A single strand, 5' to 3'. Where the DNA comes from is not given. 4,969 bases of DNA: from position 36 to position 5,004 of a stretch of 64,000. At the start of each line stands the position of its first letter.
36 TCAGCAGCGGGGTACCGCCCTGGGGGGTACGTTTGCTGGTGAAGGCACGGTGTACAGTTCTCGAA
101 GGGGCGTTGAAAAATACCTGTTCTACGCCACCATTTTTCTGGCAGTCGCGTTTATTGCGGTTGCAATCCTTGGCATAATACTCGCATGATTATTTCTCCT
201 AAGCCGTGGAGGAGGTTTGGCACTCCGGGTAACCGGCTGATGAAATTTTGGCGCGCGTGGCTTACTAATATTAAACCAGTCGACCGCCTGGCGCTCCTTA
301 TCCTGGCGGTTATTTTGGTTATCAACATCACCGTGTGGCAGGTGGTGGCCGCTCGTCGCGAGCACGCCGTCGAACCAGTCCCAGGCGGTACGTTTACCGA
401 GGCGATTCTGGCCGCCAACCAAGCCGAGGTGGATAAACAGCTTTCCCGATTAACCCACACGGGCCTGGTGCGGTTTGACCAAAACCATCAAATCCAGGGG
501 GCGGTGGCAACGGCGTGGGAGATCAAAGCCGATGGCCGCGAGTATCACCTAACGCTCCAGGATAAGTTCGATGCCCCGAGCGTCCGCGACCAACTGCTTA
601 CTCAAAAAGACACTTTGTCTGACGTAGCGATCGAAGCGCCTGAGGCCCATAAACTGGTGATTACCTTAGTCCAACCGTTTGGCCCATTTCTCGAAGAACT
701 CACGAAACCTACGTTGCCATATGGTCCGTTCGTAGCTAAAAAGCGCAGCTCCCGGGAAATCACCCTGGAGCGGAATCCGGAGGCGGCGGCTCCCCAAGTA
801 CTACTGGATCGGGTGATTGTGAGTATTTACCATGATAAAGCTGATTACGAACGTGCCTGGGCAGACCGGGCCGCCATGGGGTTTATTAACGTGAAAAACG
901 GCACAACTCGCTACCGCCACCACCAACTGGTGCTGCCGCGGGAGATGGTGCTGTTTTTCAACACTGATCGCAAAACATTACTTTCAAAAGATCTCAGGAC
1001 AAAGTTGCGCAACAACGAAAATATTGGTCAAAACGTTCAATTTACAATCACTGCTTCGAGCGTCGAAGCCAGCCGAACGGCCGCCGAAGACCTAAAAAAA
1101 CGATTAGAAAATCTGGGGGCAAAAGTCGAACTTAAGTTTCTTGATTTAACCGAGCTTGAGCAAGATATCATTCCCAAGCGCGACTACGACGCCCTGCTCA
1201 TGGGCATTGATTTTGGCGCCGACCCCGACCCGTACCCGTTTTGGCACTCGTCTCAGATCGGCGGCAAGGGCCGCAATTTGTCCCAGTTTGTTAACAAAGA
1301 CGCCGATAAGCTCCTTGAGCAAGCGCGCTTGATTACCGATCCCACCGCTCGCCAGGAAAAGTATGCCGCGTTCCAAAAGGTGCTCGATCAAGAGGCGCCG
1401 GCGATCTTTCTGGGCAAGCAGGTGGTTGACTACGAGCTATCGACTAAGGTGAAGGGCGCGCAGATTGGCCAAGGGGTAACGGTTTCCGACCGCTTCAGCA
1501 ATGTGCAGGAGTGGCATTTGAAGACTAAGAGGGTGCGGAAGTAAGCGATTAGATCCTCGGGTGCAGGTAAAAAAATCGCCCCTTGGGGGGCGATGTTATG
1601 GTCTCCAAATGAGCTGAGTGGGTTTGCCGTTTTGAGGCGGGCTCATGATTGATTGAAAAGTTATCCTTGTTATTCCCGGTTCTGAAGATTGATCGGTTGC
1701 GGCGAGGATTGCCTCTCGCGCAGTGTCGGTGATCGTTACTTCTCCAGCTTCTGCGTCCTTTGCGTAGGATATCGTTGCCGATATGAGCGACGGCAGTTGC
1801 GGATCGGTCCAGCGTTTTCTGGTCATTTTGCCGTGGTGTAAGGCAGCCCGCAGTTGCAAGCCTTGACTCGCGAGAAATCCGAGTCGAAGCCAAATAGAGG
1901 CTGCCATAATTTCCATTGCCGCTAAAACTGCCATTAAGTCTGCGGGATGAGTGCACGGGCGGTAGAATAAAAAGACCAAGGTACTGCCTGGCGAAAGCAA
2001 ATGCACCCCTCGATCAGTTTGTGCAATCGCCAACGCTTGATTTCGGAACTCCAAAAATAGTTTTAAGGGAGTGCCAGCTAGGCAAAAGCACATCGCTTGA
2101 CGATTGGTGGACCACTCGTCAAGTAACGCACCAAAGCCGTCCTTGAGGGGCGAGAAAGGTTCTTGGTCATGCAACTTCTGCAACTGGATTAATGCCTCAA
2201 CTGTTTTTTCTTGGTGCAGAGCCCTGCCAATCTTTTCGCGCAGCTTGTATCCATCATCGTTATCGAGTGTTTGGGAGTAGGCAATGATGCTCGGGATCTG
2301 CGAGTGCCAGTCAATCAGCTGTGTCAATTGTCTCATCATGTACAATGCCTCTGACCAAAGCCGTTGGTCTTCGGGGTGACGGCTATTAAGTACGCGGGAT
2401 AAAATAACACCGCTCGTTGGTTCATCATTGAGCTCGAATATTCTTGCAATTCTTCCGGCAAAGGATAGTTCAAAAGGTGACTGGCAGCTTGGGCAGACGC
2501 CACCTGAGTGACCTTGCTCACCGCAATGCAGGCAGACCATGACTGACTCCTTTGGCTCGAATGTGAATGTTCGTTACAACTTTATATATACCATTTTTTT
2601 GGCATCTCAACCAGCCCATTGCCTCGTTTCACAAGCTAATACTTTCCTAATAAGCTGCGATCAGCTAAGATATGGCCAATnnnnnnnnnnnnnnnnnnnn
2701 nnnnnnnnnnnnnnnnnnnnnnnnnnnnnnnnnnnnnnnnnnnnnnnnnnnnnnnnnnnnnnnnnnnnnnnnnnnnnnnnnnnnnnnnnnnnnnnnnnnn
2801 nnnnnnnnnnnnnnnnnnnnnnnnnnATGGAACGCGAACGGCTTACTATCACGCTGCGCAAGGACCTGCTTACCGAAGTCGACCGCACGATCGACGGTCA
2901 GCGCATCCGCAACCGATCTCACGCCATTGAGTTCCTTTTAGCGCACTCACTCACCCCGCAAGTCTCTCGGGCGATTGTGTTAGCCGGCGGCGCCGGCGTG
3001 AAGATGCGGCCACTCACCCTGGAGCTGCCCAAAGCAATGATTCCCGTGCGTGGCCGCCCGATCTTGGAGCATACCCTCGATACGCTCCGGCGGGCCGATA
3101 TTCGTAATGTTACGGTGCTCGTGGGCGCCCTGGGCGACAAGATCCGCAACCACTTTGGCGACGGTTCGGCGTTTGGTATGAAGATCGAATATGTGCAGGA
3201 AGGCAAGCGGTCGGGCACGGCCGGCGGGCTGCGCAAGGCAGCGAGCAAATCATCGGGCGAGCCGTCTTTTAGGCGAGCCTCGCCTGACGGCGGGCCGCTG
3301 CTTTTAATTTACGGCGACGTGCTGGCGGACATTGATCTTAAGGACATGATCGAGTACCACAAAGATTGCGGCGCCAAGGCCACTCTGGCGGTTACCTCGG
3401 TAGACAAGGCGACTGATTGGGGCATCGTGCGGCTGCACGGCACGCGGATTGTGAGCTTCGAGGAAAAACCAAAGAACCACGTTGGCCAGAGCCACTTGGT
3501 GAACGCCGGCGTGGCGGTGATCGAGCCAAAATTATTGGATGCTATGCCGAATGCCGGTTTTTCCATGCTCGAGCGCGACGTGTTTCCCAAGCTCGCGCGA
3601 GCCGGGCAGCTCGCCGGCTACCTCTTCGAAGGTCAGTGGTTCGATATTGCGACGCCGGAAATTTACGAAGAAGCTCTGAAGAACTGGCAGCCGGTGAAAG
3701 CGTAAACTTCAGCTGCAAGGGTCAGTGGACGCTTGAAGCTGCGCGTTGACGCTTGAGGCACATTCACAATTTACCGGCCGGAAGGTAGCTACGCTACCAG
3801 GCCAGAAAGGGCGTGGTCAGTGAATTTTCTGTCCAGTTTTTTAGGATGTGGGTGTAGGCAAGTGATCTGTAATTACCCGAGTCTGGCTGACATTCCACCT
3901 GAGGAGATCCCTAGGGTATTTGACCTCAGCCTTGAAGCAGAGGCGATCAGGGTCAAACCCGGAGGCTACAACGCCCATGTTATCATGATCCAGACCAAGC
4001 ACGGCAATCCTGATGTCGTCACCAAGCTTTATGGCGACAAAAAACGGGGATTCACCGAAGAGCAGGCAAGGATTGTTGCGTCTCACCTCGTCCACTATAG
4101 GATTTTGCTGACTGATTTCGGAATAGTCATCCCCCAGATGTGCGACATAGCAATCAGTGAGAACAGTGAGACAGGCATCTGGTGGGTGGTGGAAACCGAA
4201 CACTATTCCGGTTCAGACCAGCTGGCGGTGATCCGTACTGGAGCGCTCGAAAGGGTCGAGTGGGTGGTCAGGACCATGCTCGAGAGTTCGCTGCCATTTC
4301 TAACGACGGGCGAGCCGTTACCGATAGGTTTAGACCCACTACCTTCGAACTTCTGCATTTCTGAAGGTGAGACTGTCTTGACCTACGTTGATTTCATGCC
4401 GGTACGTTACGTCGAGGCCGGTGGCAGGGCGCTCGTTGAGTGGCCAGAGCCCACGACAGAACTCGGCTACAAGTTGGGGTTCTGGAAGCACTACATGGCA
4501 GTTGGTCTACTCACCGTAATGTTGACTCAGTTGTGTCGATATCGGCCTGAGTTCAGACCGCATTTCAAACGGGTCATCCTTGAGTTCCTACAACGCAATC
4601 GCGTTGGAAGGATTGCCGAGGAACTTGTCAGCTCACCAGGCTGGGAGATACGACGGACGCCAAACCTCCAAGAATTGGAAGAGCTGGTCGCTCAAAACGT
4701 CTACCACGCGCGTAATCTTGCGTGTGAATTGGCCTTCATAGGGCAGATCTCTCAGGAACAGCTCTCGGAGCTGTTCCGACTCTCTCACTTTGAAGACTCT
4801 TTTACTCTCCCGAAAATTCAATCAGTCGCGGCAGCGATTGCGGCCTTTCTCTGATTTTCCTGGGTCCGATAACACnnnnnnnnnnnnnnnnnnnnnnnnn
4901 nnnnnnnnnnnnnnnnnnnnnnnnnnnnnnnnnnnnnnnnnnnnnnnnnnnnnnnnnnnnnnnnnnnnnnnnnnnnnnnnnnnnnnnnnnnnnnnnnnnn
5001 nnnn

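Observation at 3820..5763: Two paralogous convergent gene pairs: hypothetical ~330-aa protein followed by a TrpH-like PHP phosphoesterase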

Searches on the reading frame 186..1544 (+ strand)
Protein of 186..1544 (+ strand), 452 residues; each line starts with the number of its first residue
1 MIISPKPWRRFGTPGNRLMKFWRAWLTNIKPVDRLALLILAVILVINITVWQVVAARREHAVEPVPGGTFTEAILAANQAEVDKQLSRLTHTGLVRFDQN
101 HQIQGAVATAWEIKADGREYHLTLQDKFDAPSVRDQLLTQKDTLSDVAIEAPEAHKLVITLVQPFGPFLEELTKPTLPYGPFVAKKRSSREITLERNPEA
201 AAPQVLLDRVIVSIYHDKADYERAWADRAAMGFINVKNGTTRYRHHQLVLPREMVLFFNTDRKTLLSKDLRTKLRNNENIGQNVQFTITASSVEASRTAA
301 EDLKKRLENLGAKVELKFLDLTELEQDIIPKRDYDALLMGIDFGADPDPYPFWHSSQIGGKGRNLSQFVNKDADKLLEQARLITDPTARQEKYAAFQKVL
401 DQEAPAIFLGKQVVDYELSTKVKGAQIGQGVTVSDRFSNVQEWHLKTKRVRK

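Call 102: search_protein_families(library=pfam, proteins=[window:186-1544:+], max_evalue=0.05)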
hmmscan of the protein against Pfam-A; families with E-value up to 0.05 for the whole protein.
window:186-1544:+ (452 aa): 3 families
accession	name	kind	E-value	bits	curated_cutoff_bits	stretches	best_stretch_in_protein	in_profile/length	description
PF00496.27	SBP_bac_5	-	2e-12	47.4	32.4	1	283-355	288-359/368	Bacterial extracellular solute-binding proteins, family 5 Middle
PF00542.24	Ribosomal_L12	-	0.0047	17.7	25.9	1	295-317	45-67/67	Ribosomal protein L7/L12 C-terminal domain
PF02679.21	ComA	-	0.01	15.8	25.2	1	33-94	37-96/243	(2R)-phospho-3-sulfolactate synthase (ComA)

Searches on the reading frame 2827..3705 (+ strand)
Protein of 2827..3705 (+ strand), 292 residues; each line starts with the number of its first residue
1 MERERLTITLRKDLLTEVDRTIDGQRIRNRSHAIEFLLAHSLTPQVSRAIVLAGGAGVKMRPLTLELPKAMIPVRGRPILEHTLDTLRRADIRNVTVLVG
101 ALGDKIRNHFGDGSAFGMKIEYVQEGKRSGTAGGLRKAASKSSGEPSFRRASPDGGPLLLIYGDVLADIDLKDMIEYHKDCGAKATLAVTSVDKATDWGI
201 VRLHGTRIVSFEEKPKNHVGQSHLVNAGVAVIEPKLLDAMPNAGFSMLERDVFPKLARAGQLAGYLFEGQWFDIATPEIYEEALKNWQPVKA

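Call 5: search_protein_families(library=pfam, proteins=[window:2827-3705:+], max_evalue=0.1)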
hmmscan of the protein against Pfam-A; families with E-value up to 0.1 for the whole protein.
window:2827-3705:+ (292 aa): 3 families
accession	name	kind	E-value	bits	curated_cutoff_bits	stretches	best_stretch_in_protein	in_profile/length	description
PF00483.29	NTP_transferase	-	9.5e-36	124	21.2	1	49-285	2-240/245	Nucleotidyl transferase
PF12804.13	NTP_transf_3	-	7.1e-11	43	27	1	49-143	1-84/160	MobA-like NTP transferase domain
PF01128.25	IspD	-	0.0038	17.5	27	1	49-100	3-52/221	2-C-methyl-D-erythritol 4-phosphate cytidylyltransferase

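Call 6: search_protein_families(library=ncbifam, proteins=[window:2827-3705:+], max_evalue=0.01)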
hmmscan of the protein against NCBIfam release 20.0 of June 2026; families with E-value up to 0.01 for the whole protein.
window:2827-3705:+ (292 aa): 44 families (the best 25 are shown)
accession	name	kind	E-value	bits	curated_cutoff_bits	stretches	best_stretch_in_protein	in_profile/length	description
NF052502.1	man1P_GTase_Rv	exception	1.3e-42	146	440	1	49-280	3-223/352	mannose-1-phosphate guanylyltransferase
TIGR03992.1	Arch_glmU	subfamily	2.9e-37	128.5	292.1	1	48-277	2-217/393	bifunctional sugar-1-phosphate nucleotidylyltransferase/acetyltransferase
NF045761.1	NAMPUrTaseMurU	equivalog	2.4e-34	119.1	250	1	48-282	2-222/226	N-acetylmuramate alpha-1-phosphate uridylyltransferase MurU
TIGR01208.1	rmlA_long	equivalog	4.9e-29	101.3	320.25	1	48-278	1-225/353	glucose-1-phosphate thymidylyltransferase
NF041313.1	UDPGP_AglF_Halo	equivalog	9.9e-28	97.2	400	1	48-240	2-182/234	UTP--glucose-1-phosphate uridylyltransferase AglF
TIGR02623.1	G1P_cyt_trans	equivalog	1.9e-27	96.3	300.25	1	48-276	2-234/255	glucose-1-phosphate cytidylyltransferase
NF049965.1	GlMnHpPGnyltfHddC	equivalog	8.6e-20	71.3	300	1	48-283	2-217/221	D-glycero-D-manno-heptose 1-phosphate guanosyltransferase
NF003670.0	PRK05293.1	equivalog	3.7e-19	68.9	470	2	158-283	121-254/382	glucose-1-phosphate adenylyltransferase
NF045697.1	MurNAcPUrMurU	equivalog_domain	5.8e-19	68.4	370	1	50-283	1-224/229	N-acetylmuramate alpha-1-phosphate uridylyltransferase MurU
TIGR02091.1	glgC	equivalog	3.3e-18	65.9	424.9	1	49-283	3-255/364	glucose-1-phosphate adenylyltransferase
NF041173.1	Sug_nt_acttase_Thmprot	equivalog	1.7e-16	60.2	600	1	48-277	2-217/405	bifunctional sugar-1-phosphate nucleotidylyltransferase/acetyltransferase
TIGR01207.1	rmlA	equivalog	1.9e-15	56.8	360.65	1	49-218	2-163/286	glucose-1-phosphate thymidylyltransferase RfbA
TIGR01099.1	galU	equivalog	7.4e-14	52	326.8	2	47-120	2-75/261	UTP--glucose-1-phosphate uridylyltransferase GalU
TIGR01173.1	glmU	equivalog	1.2e-13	50.7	366.85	1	48-238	2-178/452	bifunctional UDP-N-acetylglucosamine diphosphorylase/glucosamine-1-phosphate N-acetyltransferase GlmU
NF002772.0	PRK02862.1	equivalog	1.6e-13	50.2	537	1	49-230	6-213/429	glucose-1-phosphate adenylyltransferase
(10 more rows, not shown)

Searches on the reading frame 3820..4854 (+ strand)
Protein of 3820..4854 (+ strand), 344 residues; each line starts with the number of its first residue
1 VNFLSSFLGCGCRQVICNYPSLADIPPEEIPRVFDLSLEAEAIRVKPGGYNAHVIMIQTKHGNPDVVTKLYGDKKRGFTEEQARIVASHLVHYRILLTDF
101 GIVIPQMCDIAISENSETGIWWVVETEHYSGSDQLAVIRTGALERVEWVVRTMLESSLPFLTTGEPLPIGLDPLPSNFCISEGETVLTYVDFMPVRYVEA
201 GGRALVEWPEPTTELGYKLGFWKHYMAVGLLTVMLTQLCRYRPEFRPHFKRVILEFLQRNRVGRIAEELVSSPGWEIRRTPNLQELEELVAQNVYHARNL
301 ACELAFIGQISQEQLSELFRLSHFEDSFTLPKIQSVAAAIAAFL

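Call 5: search_protein_families(library=pfam, proteins=[window:3820-4854:+], max_evalue=0.1)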
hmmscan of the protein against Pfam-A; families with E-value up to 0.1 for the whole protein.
window:3820-4854:+ (344 aa): 0 families

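Call 6: search_protein_families(library=ncbifam, proteins=[window:3820-4854:+], max_evalue=0.01)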
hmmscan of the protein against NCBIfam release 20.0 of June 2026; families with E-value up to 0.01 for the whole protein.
window:3820-4854:+ (344 aa): 0 families
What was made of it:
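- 3862..4854 (+): Kinase-like gene 1 (PKL1, 330 aa from GTG 3862; the open frame begins at 3820). Predicted catalytic residues: K55 (4024), D158 (4333), N163 (4348), D177 (4390). No Pfam or NCBIfam hit (calls 5, 6).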

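Call 10: find_homologous_proteins(query=window:3820-4854:+, max_evalue=0.001)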
Query window:3820-4854:+ (344 aa): 1 proteins with E <= 0.001 among 3460 candidates.
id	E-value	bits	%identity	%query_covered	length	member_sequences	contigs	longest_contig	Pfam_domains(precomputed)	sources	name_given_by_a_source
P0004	3.0e-221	751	100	96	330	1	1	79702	-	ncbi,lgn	ncbi:MAG: hypothetical protein WAP74_03430 [Patescibacteria group bacterium]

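Call 77: predict_structure(alignment_id=A5)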
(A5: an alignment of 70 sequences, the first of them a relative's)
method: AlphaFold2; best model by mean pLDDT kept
length: 330 residues; sequences in the alignment: 70
mean_pLDDT: 92.8   pTM: 0.90
mean pLDDT of the five models: 92.8, 92.3, 92.3, 91.6, 91.5
residues with pLDDT >= 90: 268; 70-90: 53; 50-70: 5; < 50: 4
segments of 3 or more residues with pLDDT < 50: 1-4
pLDDT, mean of each block of 10 residues (from residue 1): 53 77 81 87 88 92 92 97 98 96 92 96 98 98 94 96 96 97 96 93 95 97 98 98 96 95 94 95 97 98 96 88 97
secondary structure, 60 per line:
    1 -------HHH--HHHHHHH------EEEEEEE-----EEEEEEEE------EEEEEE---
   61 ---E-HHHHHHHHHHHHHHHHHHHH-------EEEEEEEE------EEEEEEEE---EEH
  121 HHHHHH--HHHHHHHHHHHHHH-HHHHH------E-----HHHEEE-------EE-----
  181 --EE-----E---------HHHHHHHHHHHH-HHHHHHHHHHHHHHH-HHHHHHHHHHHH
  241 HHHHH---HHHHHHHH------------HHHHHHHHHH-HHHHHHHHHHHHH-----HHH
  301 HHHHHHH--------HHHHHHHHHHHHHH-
elements in order: H13-19 E26-32 E38-45 E52-57 H66-85 E93-100 E107-114 H120-126 H129-142 H144-148 E164-166 H200-211 H213-227 H229-245 H249-256 H269-278 H280-292 H298-307 H316-329
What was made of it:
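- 3862..4854 (+): AlphaFold pLDDT 92.8 (call 77).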

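Call 88: search_protein_families(library=padloc, proteins=[window:3862-4854:+], max_evalue=0.001)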
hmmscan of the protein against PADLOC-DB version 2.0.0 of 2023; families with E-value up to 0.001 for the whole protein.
window:3862-4854:+ (330 aa): 0 families
